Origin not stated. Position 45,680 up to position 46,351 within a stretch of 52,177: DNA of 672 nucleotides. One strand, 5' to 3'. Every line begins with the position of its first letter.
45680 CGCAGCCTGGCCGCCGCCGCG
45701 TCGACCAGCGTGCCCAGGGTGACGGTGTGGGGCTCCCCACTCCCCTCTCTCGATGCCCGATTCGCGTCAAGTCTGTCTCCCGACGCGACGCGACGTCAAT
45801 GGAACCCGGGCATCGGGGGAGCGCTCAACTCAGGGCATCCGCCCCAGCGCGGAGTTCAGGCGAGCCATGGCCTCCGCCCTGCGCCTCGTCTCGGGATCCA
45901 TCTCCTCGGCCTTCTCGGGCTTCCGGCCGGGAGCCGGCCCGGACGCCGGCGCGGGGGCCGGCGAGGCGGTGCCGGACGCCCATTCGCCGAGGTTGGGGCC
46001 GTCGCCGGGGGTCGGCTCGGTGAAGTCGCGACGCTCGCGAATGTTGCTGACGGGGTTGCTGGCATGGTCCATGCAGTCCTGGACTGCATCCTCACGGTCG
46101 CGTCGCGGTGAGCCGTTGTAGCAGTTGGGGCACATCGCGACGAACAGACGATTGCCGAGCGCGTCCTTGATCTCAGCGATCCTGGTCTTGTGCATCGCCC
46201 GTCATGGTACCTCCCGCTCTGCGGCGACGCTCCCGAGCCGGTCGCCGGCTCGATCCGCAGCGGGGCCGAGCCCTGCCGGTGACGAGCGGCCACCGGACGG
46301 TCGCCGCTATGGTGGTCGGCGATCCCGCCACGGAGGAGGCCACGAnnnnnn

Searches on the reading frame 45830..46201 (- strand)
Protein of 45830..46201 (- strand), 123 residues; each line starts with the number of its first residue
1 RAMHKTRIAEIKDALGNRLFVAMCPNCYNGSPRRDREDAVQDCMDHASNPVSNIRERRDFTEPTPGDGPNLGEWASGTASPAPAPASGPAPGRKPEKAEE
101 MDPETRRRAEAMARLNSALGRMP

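Call 12: search_protein_families(library=pfam, proteins=[window:45830-46201:-], max_evalue=0.01)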
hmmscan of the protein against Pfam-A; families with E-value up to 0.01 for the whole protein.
window:45830-46201:- (123 aa): 1 family
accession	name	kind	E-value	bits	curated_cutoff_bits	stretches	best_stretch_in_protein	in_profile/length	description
PF19876.4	DUF6349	-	0.0052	17.3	25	1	12-48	59-94/169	Family of unknown function (DUF6349)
